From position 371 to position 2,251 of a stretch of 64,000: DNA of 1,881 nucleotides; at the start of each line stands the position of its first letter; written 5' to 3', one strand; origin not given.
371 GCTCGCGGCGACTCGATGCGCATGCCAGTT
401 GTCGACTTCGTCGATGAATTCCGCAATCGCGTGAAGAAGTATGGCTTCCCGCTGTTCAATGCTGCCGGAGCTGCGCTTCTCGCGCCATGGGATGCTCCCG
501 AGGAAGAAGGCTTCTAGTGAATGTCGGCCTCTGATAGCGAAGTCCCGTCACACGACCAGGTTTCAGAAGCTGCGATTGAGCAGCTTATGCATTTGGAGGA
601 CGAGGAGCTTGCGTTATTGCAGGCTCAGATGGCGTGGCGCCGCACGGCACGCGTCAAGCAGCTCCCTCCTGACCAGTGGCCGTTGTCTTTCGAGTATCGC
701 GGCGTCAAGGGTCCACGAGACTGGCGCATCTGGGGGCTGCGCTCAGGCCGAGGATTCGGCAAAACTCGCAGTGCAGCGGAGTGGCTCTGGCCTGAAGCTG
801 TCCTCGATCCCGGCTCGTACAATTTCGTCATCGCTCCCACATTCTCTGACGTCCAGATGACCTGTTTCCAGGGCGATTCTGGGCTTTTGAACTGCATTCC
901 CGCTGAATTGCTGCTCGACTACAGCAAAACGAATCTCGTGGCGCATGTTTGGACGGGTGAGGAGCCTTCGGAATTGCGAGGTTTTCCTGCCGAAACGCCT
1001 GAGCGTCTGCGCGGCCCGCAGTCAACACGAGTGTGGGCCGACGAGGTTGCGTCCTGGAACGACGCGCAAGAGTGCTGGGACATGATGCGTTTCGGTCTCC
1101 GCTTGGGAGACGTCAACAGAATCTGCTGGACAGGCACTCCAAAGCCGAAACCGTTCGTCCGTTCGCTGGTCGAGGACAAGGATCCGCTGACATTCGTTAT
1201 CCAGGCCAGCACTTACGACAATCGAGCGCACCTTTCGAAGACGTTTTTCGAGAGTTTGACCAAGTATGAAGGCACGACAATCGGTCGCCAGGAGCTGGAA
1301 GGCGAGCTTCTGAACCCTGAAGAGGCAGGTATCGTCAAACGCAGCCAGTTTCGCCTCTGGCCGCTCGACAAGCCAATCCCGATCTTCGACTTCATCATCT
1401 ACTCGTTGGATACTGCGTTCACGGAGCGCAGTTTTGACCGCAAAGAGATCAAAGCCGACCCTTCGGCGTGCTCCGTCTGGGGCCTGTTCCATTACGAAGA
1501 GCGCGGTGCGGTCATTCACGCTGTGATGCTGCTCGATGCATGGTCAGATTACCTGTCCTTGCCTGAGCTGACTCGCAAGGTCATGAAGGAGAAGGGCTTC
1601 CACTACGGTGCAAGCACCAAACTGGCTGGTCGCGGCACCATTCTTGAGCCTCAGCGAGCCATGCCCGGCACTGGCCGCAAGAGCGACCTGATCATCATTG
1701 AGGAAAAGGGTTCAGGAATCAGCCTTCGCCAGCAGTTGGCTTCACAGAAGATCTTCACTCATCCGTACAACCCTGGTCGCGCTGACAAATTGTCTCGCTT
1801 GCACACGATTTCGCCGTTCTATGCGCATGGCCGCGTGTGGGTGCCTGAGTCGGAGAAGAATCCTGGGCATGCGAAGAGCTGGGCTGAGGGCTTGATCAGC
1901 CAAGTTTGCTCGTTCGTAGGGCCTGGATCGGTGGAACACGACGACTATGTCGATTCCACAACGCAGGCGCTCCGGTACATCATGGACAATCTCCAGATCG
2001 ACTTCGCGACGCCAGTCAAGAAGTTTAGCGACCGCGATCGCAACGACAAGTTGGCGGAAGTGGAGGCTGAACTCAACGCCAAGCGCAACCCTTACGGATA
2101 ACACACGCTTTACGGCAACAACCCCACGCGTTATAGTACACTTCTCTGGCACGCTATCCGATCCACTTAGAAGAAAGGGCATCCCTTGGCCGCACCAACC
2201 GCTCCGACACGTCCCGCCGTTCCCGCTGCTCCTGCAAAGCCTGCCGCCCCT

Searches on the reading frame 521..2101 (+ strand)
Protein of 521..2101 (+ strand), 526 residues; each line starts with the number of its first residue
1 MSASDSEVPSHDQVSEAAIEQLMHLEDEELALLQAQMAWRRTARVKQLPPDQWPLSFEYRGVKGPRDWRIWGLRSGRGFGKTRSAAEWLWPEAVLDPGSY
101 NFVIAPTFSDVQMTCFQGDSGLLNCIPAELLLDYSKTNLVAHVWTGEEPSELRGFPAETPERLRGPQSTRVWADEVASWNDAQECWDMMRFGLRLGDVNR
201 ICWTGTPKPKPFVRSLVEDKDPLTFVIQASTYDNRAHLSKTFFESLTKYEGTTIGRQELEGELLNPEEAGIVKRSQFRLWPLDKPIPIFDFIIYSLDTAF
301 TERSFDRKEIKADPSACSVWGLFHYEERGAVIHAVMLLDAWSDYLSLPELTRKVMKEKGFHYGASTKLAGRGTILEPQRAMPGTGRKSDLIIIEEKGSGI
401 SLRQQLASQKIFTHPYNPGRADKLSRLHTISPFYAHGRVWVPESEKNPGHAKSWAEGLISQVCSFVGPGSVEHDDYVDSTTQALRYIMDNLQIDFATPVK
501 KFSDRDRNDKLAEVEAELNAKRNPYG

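Call 9: search_protein_families(library=phrogs, proteins=[window:521-2101:+])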
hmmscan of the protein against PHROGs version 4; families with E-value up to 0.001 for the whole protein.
window:521-2101:+ (526 aa): 4 families
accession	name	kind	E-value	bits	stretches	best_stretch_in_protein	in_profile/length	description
phrog_38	-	head and packaging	3.4e-19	70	1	265-502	521-719/760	terminase large subunit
phrog_2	-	head and packaging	7.5e-12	45.8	1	55-497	266-596/807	terminase large subunit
phrog_979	-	head and packaging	3.9e-10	40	1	221-498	362-611/642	terminase large subunit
phrog_5573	-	head and packaging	7e-08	33.2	1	305-486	90-233/250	terminase large subunit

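Call 10: search_dna_similar(query=window:521-2101:+, collection=phages, mode=protein, max_rows=20)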
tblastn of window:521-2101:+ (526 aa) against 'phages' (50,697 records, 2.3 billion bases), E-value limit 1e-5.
Records with a match: 248; places in all: 259; records where one place covers at least 80% of the query: 8.
Best place of each record, by identity: <60% 248.
By first word of the organism name: Escherichia 105; Microbacterium 50; Arthrobacter 18; Gordonia 13; Caulobacter 6; Salinibacter 5; Veterinaerplatzvirus 4; Enterobacteria 4; Shigella 4; Caudoviricetes 3; and 23 more.
By host as written in the record: Escherichia coli DSM 12242 43; Microbacterium foliorum NRRL B-24224 31; Escherichia coli 20; - 16; Microbacterium foliorum NRRL B-24224 SEA 12; Gordonia terrae 3612 10; Arthrobacter globiformis B-2979 8; E. coli O157:H7 R508 (phage type 14) 7; and 63 more.
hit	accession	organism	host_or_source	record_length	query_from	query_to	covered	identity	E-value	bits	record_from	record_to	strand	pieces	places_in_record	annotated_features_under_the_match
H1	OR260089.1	Caulobacter phage GB2A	Caulobacter vibrioides CB15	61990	37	490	86%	50.2%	1e-139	451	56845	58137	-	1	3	terminase large subunit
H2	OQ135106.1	Caulobacter phage RLK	Caulobacter vibrioides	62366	37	490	86%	50.2%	1e-139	451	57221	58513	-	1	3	RLK_gp095c: large terminase subunit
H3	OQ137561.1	Caulobacter phage KcrB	Caulobacter vibrioides CB15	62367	37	490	86%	50.2%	1e-139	451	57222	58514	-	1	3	KcrB_gp095c: large terminase large subunit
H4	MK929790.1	Caulobacter phage RW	Caulobacter vibrioides CB15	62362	37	490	86%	50.2%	4e-139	449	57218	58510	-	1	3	large terminase subunit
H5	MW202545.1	Caudoviricetes sp.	Manatee Spring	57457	68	526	87%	40.3%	1e-96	327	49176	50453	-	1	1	large terminase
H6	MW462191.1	Bacteriophage sp.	freshwater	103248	57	488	82%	29.6%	4e-31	134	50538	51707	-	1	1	terminase protein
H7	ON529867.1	Brevundimonas phage vB_BpoS-Strzyga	Brevundimonas pondensis LVF1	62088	67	494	81%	29.0%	5e-31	134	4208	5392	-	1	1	terminase large subunit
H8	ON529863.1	Brevundimonas phage vB_BpoS-Polewnik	Brevundimonas pondensis LVF1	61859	67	494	81%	28.8%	6e-30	130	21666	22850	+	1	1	terminase large subunit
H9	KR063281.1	Gordonia phage GMA2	Gordonia malaquae A448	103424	75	490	79%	26.8%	4e-25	116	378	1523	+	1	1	putative terminase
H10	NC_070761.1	Gordonia phage GMA2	Gordonia malaquae A448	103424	75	490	79%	26.8%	4e-25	116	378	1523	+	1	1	terminase large subunit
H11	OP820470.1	Gordonia phage Mareelih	Gordonia terrae CAG3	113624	75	488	79%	25.8%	2e-19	99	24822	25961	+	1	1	67: terminase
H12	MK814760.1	Gordonia phage Forza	Gordonia terrae 3612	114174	75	488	79%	25.8%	2e-19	99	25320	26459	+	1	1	69: terminase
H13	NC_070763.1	Gordonia phage Forza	Gordonia terrae 3612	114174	75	488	79%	25.8%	2e-19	99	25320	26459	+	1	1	69: terminase large subunit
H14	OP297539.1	Gordonia phage BlueNGold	Gordonia terrae 3612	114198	75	488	79%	25.8%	2e-19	99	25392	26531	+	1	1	67: terminase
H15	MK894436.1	Gordonia phage Boopy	Gordonia terrae 3612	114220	75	488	79%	25.8%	2e-19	99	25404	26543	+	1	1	69: terminase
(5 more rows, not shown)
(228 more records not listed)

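Call 17: find_related_loci(query=window:521-2101:+, collection=viral_contigs, flank=10000)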
Query window:521-2101:+ (526 aa) in viral_contigs; peptide patterns used: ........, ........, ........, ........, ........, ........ (x = any residue, [..] = any of these).
6 stretches matched a pattern, but none encodes a relative of the query by tblastn (E <= 1e-3).

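Call 19: find_encoding_contigs(protein=window:521-2101:+, flank=10000, max_places=10)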
Protein window:521-2101:+ (526 aa): 1 contig read that carries it; 1 place shown.
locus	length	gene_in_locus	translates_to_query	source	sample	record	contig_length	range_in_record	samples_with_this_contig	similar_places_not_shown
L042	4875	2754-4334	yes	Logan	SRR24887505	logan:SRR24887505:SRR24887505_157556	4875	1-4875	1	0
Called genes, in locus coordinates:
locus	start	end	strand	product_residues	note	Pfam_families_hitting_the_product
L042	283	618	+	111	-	-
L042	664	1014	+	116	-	-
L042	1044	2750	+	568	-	-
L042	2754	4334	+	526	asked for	PF03237:Terminase_6N, PF17289:Terminase_6C (weak)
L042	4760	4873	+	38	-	?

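Call 20: find_homologous_proteins(query=window:521-2101:+)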
Query window:521-2101:+ (526 aa): 5250 proteins with E <= 0.001 among 8000 candidates; the best 120 are listed.
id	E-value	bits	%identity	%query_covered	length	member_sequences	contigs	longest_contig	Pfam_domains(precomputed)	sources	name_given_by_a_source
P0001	0.0e+0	1075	86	99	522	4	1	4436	PF03237.22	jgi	-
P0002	1.2e-250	851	68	98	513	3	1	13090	PF17289.9,PF03237.22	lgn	-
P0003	2.6e-247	840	68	96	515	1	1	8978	PF17289.9,PF03237.22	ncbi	-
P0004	8.5e-246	835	68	96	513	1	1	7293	PF17289.9,PF03237.22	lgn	-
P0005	5.1e-229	779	65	97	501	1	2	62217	PF17289.9,PF03237.22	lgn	-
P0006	5.6e-228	776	64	96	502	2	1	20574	PF17289.9,PF03237.22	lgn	-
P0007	9.5e-227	772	63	98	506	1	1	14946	PF17289.9,PF03237.22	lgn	-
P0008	6.5e-225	766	62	97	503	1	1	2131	PF17289.9,PF03237.22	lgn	-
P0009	9.2e-222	755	62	97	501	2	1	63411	PF17289.9,PF03237.22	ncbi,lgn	-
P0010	3.4e-218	744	61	97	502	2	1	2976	PF17289.9,PF03237.22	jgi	jgi:phage terminase large subunit-like protein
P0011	6.0e-218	743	60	98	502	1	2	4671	PF17289.9,PF03237.22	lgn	-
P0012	1.0e-217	742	61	97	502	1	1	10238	PF17289.9,PF03237.22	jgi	jgi:predicted phage terminase large subunit-like protein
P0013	8.4e-182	624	55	99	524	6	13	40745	PF03237.22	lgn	-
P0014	3.2e-178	612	54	98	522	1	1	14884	PF17289.9,PF03237.22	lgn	-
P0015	9.1e-176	604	54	98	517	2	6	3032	PF03237.22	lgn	-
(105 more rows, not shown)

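Call 21: find_encoding_contigs(protein=P0005, flank=10000, max_places=2)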
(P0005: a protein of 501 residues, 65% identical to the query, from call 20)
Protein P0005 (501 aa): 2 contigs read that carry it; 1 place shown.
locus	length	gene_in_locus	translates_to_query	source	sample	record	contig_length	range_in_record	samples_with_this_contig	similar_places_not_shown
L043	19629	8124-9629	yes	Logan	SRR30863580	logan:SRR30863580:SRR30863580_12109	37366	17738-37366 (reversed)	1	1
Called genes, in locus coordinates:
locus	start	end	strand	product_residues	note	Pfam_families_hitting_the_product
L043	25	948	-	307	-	-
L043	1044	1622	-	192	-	PF05037:DUF669 (weak)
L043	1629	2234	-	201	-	PF23791:DUF7173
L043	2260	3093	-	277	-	PF13479:AAA_24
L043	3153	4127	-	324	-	-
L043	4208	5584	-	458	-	PF13481:AAA_25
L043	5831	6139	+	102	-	-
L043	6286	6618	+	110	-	-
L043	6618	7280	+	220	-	-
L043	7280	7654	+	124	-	-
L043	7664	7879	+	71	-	-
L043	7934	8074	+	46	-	-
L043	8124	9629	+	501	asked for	PF03237:Terminase_6N, PF17289:Terminase_6C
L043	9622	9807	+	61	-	-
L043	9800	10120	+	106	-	PF13876:Phage_gp49_66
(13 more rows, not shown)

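Call 22: find_encoding_contigs(protein=P0009, flank=10000, max_places=2)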
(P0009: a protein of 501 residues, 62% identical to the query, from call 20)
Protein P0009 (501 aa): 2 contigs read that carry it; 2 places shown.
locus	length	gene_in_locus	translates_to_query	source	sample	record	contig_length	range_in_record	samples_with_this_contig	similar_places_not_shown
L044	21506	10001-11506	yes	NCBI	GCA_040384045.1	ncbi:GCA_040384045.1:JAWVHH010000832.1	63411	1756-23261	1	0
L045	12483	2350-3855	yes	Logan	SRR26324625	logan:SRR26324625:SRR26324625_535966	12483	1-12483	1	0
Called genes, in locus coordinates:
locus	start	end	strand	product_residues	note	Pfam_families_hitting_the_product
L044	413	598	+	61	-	-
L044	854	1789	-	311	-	-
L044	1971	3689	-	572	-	PF00580:UvrD-helicase, PF02562:PhoH (faint), PF04851:ResIII (faint), PF13086:AAA_11 (faint), PF13245:AAA_19, PF13604:AAA_30 (faint), PF13361:UvrD_C, PF13538:UvrD_C_2 (weak), +1 more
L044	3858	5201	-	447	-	PF13481:AAA_25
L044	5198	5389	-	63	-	-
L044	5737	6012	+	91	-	-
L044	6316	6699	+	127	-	-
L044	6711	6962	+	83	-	-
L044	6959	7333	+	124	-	-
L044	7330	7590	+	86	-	-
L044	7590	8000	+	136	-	PF02026:RyR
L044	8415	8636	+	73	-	-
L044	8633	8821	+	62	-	-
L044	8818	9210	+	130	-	-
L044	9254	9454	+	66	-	-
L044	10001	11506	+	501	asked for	PF03237:Terminase_6N, PF17289:Terminase_6C (weak)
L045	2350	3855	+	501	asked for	PF03237:Terminase_6N, PF17289:Terminase_6C (weak)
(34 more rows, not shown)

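Call 23: find_encoding_contigs(protein=P0002, flank=10000, max_places=2)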
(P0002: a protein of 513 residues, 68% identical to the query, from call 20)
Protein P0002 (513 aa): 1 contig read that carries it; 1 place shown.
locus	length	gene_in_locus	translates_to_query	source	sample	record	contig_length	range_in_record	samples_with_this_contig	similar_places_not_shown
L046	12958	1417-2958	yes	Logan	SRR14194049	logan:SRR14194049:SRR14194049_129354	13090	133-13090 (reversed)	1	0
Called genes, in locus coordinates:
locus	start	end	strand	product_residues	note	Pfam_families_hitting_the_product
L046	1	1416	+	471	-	?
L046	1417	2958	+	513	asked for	PF03237:Terminase_6N, PF17289:Terminase_6C (weak)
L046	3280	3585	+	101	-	PF13876:Phage_gp49_66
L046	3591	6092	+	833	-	-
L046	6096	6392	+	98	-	PF11195:Tad2-like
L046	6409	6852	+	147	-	-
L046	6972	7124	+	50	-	-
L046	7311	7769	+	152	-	PF00166:Cpn10 (weak)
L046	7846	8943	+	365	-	-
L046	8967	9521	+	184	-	-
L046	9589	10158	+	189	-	-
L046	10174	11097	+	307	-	PF25209:Phage_capsid_4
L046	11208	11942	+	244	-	-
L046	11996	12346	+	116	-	-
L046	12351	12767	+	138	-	-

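Call 27: find_related_loci(query=window:521-2101:+, collection=metagenome_contigs, flank=10000)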
Query window:521-2101:+ (526 aa) in metagenome_contigs; peptide patterns used: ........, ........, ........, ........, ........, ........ (x = any residue, [..] = any of these).
52 stretches matched a pattern; 1 encode a relative of the query (tblastn E <= 1e-3); 1 distinct loci.
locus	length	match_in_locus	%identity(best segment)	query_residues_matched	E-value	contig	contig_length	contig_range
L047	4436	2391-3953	86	6-526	0e+0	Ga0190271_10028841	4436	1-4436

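Call 28: find_related_loci(query=window:521-2101:+, collection=genome_contigs, flank=10000)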
Query window:521-2101:+ (526 aa) in genome_contigs; peptide patterns used: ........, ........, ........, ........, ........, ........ (x = any residue, [..] = any of these).
37 stretches matched a pattern, but none encodes a relative of the query by tblastn (E <= 1e-3).

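Call 30: find_encoding_contigs(protein=P0003, flank=10000, max_places=2)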
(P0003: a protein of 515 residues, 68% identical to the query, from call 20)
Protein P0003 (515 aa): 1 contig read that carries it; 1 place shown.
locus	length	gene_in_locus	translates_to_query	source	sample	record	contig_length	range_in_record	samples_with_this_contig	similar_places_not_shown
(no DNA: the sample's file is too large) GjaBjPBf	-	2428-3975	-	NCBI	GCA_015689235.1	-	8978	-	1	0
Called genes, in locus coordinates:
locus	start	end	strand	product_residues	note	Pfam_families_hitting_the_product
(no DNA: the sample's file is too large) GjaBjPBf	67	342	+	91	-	-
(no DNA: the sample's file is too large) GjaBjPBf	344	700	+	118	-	-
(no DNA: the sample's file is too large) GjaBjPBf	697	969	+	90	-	-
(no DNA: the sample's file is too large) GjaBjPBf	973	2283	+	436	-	-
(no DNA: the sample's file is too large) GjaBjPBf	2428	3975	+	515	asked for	PF03237:Terminase_6N, PF17289:Terminase_6C (weak)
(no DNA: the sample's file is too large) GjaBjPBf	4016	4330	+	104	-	PF13876:Phage_gp49_66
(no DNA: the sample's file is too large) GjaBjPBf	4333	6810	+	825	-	-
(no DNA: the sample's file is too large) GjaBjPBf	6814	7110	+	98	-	PF11195:Tad2-like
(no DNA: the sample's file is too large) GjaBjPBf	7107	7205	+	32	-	-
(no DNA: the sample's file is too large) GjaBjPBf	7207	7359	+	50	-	-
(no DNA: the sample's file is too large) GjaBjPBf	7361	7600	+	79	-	-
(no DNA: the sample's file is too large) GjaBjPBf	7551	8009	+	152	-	PF00166:Cpn10 (weak)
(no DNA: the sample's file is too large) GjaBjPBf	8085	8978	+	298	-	?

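Call 31: find_encoding_contigs(protein=P0004, flank=10000, max_places=2)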
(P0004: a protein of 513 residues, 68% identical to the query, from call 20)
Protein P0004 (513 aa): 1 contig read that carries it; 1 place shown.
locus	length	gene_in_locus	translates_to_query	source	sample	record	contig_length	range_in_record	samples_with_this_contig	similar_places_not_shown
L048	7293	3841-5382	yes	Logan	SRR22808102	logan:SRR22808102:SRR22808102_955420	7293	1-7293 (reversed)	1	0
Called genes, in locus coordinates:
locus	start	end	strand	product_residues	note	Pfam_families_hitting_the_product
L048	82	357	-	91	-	-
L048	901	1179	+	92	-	-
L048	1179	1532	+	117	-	-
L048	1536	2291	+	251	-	-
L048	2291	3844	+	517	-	-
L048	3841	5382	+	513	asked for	PF03237:Terminase_6N, PF17289:Terminase_6C (weak)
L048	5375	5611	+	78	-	-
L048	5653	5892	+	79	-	-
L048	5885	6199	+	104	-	PF13876:Phage_gp49_66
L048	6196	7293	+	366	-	?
